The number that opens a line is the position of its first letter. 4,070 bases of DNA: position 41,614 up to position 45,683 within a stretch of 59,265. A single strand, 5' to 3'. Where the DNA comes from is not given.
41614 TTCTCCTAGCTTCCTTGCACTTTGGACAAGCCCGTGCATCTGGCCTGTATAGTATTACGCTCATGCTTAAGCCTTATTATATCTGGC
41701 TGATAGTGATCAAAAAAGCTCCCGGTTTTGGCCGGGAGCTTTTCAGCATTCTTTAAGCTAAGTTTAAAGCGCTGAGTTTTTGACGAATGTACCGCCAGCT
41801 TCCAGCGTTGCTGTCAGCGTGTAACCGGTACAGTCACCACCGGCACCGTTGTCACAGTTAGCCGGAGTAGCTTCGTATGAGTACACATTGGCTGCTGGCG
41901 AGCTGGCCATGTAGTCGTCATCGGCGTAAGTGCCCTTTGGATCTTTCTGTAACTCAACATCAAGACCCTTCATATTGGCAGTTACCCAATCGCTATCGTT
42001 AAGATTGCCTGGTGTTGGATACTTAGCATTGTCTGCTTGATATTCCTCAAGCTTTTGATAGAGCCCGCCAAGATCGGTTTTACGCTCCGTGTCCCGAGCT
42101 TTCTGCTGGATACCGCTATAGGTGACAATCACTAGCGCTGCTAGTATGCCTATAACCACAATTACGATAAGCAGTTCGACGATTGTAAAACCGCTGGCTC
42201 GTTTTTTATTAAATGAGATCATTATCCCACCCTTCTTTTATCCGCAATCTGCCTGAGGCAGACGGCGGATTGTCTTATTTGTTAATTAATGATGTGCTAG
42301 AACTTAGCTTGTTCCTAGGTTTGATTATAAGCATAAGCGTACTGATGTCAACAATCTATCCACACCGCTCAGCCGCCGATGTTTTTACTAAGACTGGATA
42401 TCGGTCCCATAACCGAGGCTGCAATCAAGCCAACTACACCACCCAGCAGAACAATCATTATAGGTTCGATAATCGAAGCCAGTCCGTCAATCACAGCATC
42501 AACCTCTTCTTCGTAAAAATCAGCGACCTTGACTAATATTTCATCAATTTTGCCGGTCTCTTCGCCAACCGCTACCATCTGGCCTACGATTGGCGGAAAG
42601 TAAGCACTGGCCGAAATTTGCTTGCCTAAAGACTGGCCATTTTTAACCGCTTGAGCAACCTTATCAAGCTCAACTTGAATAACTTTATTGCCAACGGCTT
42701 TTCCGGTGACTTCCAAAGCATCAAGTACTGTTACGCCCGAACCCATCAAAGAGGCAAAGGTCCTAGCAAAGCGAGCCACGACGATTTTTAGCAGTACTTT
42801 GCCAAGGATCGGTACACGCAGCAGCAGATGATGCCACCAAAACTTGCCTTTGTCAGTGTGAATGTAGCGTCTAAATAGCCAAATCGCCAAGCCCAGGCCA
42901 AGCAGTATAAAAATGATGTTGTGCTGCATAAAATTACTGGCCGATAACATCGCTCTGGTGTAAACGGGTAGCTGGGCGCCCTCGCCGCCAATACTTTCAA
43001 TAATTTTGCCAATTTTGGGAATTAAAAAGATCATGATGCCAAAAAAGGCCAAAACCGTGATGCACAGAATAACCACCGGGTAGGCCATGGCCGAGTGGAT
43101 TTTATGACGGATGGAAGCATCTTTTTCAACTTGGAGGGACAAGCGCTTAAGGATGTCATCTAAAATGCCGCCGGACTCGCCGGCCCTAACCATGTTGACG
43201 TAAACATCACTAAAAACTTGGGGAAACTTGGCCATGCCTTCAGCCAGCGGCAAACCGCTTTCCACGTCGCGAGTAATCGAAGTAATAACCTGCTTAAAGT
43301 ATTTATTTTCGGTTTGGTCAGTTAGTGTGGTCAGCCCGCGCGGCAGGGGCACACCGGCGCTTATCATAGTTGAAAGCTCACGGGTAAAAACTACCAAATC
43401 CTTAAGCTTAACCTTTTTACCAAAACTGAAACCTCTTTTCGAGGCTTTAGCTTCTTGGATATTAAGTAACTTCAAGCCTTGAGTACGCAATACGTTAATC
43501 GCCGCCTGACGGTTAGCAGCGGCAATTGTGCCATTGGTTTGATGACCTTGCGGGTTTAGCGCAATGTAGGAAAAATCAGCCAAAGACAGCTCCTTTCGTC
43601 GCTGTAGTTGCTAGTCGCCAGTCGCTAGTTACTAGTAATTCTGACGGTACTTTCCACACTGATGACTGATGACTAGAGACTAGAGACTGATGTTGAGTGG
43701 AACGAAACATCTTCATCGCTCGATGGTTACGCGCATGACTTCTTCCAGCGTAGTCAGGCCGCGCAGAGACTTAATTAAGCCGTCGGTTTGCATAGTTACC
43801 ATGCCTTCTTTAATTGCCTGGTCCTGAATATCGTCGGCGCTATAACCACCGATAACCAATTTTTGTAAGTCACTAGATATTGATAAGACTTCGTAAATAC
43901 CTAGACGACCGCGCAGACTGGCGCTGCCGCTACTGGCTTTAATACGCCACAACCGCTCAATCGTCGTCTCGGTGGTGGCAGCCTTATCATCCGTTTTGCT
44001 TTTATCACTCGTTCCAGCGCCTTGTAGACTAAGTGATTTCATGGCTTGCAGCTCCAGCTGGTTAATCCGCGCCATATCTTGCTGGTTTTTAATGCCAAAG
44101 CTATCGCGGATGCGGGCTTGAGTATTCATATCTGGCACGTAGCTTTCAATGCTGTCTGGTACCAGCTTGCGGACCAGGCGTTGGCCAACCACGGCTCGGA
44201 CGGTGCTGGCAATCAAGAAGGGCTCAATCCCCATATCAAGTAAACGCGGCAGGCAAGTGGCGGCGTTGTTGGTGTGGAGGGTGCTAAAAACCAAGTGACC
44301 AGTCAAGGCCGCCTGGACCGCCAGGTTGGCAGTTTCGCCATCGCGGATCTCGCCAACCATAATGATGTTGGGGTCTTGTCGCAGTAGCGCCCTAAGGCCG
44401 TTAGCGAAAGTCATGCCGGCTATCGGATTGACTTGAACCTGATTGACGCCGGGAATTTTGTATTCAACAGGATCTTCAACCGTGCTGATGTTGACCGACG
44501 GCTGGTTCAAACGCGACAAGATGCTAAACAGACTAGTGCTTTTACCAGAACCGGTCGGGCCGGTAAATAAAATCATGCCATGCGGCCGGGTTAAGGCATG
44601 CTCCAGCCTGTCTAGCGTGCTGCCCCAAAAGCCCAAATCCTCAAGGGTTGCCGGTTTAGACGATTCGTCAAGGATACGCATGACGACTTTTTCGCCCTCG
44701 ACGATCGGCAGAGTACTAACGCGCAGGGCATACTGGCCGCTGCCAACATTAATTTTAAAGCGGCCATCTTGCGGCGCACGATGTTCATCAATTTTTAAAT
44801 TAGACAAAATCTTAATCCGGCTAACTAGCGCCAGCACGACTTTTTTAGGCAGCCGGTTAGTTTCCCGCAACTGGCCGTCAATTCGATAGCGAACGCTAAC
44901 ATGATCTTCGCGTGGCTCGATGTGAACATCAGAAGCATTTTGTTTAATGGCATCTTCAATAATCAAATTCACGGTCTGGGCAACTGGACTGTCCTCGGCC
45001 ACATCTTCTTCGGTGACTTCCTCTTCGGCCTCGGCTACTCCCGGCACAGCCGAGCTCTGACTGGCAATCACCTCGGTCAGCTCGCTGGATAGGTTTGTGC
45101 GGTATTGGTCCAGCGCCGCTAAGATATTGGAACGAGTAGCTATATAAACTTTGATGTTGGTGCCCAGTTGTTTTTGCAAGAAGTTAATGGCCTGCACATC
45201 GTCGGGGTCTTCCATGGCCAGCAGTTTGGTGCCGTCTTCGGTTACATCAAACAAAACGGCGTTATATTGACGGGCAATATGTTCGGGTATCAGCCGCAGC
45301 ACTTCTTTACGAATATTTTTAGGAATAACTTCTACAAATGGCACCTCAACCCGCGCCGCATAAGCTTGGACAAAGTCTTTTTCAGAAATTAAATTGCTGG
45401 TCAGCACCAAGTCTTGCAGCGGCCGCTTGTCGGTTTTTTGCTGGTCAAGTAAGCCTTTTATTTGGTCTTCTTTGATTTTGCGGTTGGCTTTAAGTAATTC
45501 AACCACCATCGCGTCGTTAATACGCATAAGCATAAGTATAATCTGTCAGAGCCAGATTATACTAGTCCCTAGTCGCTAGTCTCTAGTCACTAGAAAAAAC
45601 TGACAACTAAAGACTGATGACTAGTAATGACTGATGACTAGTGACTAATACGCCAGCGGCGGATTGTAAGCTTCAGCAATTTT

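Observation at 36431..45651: Every non-overlapping gene junction of the type IV pilus operon is filled by a degenerate repeat array with a strict 7-nt register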

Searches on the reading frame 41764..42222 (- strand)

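Call 10: search_protein_families(library=pfam, proteins=[window:41764-42222:-], max_evalue=0.01)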
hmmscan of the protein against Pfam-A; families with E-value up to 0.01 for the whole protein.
window:41764-42222:- (152 aa): 2 families
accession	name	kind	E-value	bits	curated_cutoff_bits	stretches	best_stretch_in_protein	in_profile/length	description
PF07963.17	N_methyl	-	6.9e-07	29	21.2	1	6-31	1-26/27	Prokaryotic N-terminal methylation motif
PF16732.10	ComP_DUS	-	0.00044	21.5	27.3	1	35-132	3-84/87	Type IV minor pilin ComP, DNA uptake sequence receptor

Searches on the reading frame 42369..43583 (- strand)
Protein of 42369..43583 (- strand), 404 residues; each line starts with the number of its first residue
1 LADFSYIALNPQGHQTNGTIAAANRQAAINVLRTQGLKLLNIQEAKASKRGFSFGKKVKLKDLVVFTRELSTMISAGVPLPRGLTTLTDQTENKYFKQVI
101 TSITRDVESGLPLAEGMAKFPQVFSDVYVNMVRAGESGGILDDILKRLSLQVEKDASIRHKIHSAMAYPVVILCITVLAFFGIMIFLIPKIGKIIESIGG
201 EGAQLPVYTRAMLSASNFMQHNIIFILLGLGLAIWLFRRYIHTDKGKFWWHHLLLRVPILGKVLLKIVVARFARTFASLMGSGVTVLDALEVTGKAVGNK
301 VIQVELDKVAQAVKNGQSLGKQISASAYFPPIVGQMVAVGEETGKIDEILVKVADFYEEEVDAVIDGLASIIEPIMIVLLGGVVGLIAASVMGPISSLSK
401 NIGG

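Call 10: search_protein_families(library=pfam, proteins=[window:42369-43583:-], max_evalue=0.01)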
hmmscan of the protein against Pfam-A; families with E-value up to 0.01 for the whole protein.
window:42369-43583:- (404 aa): 1 family
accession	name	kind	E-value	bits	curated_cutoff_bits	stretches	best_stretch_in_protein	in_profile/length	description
PF00482.28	T2SSF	-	6.2e-61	204.3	25.2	2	66-189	1-125/125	Type II secretion system (T2SS), protein F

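Call 38: find_encoding_contigs(protein=window:42369-43583:-, flank=2600, max_places=10)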
Protein window:42369-43583:- (404 aa): 10 contigs read that carry it; 6 places shown.
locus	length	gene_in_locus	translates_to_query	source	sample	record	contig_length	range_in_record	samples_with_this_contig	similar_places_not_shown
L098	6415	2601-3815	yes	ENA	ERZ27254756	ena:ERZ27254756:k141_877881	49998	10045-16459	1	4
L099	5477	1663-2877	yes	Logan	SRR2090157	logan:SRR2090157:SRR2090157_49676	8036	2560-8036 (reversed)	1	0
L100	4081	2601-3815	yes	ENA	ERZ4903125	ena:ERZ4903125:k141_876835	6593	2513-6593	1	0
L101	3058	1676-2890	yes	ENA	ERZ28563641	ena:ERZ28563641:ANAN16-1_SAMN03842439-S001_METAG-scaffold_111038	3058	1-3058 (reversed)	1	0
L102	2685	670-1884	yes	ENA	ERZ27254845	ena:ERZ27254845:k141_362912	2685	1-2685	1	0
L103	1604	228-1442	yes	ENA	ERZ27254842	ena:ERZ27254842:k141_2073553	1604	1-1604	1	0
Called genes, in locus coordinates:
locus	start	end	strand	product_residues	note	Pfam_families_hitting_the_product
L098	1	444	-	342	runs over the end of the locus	PF00154:RecA_N, PF06745:ATPase (weak), PF08423:Rad51, PF13481:AAA_25 (faint), PF27531:MT3502_N (weak), PF21096:RecA_C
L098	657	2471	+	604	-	PF05157:MshEN, PF00437:T2SSE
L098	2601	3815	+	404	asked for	PF28597:T2SSF_N, PF00482:T2SSF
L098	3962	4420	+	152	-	PF07963:N_methyl (weak)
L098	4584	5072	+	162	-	-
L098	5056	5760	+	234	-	-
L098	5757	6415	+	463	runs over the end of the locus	-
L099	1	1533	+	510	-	?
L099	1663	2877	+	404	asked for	PF28597:T2SSF_N, PF00482:T2SSF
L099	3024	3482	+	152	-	PF07963:N_methyl (weak)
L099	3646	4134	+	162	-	-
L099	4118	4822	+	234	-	-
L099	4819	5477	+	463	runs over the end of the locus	-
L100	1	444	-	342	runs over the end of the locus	PF00154:RecA_N, PF06745:ATPase (weak), PF08423:Rad51, PF13481:AAA_25 (faint), PF27531:MT3502_N (weak), PF21096:RecA_C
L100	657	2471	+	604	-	PF05157:MshEN, PF00437:T2SSE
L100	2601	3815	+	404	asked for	PF28597:T2SSF_N, PF00482:T2SSF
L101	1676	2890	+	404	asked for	PF28597:T2SSF_N, PF00482:T2SSF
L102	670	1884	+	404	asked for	PF28597:T2SSF_N, PF00482:T2SSF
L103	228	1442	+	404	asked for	PF28597:T2SSF_N, PF00482:T2SSF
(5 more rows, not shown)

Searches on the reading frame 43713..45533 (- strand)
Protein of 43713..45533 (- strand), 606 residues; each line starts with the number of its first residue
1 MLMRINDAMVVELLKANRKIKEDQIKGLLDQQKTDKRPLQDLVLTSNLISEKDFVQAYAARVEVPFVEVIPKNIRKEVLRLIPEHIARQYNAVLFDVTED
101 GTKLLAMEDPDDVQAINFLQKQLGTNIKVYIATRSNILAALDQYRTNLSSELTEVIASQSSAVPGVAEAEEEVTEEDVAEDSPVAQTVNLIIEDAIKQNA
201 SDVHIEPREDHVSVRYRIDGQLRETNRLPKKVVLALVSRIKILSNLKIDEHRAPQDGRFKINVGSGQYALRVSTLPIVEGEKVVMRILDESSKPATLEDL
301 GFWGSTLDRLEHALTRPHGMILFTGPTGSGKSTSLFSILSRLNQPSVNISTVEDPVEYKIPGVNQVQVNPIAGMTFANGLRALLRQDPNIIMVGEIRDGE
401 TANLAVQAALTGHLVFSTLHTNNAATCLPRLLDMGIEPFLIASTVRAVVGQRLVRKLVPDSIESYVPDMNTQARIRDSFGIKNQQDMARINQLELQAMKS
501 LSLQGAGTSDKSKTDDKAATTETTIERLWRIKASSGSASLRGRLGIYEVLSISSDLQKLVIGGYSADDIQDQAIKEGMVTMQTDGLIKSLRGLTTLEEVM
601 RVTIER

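Call 10: search_protein_families(library=pfam, proteins=[window:43713-45533:-], max_evalue=0.01)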
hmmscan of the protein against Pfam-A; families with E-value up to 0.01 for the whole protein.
window:43713-45533:- (606 aa): 4 families
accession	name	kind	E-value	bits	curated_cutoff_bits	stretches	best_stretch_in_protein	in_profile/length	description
PF00437.27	T2SSE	-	6.7e-123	410.4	24.9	1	179-601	3-370/370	Type II/IV secretion system protein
PF05157.20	MshEN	-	3.2e-15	56.3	23.1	1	64-145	3-84/90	MshEN domain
PF13555.12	AAA_29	-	0.00037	20.6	27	1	306-335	11-39/61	P-loop containing region of AAA domain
PF13401.12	AAA_22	-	0.0014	19.4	27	1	317-362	4-33/130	AAA domain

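Call 12: find_related_loci(query=window:43713-45533:-, collection=genome_contigs, flank=10000)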
Query window:43713-45533:- (606 aa) in genome_contigs; peptide patterns used: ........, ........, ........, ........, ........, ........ (x = any residue, [..] = any of these).
600 stretches matched a pattern (row limit reached: there are more); 591 encode a relative of the query (tblastn E <= 1e-3); the best 80 are kept; 80 distinct loci.
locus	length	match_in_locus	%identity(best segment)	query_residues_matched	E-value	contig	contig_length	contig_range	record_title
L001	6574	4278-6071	75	3-606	0e+0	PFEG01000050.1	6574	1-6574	MAG: Candidatus Saccharibacteria bacterium CG10_big_fil_rev_8_21_14_0_10_47_8 CG10_8_21_14_0.10_scaffold_13853_c, whole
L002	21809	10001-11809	65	3-606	0e+0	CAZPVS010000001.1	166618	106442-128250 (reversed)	MAG TPA_asm: uncultured Candidatus Saccharibacteria bacterium isolate SRP329715_co1_113 genome assembly, contig: NODE_77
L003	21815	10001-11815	64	1-606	0e+0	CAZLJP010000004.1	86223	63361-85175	MAG TPA_asm: uncultured Candidatus Saccharibacteria bacterium isolate SRP193066_co1_131 genome assembly, contig: NODE_30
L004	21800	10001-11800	66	3-602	0e+0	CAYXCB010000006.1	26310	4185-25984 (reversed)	MAG TPA_asm: uncultured Candidatus Saccharibacteria bacterium isolate SRP136066_co1_114 genome assembly, contig: NODE_15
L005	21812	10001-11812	64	3-605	0e+0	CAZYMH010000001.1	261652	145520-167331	MAG TPA_asm: uncultured Candidatus Saccharibacteria bacterium isolate SRP300315_co1_59 genome assembly, contig: NODE_9_l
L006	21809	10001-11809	65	3-606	0e+0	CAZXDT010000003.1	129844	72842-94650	MAG TPA_asm: uncultured Candidatus Saccharibacteria bacterium isolate SRP193066_co1_99 genome assembly, contig: NODE_184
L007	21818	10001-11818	62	3-606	0e+0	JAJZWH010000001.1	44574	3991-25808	MAG: bacterium isolate TL1-1.bin26 NODE_435_length_44574_cov_1.242041, whole genome shotgun sequence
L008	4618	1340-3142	62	3-603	0e+0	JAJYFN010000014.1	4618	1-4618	MAG: bacterium isolate DBS1-2.bin33 NODE_35559_length_4618_cov_2.935649, whole genome shotgun sequence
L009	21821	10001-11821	60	1-605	0e+0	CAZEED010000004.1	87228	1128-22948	MAG TPA_asm: uncultured Candidatus Saccharibacteria bacterium isolate SRP300315_co1_141 genome assembly, contig: NODE_13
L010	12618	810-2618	63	3-606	0e+0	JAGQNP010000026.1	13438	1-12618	MAG: Candidatus Saccharibacteria bacterium isolate HKST-UBA71 NODE_26_length_13438_cov_3.423621, whole genome shotgun se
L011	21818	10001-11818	62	2-605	0e+0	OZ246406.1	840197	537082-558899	MAG: uncultured Candidatus Saccharibacteria bacterium isolate SRP298887_co1_104 genome assembly, chromosome: 1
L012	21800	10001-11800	59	3-605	0e+0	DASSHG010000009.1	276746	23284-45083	MAG TPA_asm: Candidatus Saccharimonadales bacterium isolate SMAG_U1053 k141_727542, whole genome shotgun sequence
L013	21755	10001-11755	62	3-605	0e+0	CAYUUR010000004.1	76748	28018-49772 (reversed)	MAG TPA_asm: uncultured Candidatus Saccharibacteria bacterium isolate SRP342105_co1_352 genome assembly, contig: NODE_40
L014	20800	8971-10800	61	3-605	0e+0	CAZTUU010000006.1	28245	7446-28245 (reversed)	MAG TPA_asm: uncultured Candidatus Saccharibacteria bacterium isolate SRP285395_co1_416 genome assembly, contig: NODE_24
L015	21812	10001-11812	63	3-606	0e+0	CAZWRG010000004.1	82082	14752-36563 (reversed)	MAG TPA_asm: uncultured Candidatus Saccharibacteria bacterium isolate SRP144015_co1_33 genome assembly, contig: NODE_152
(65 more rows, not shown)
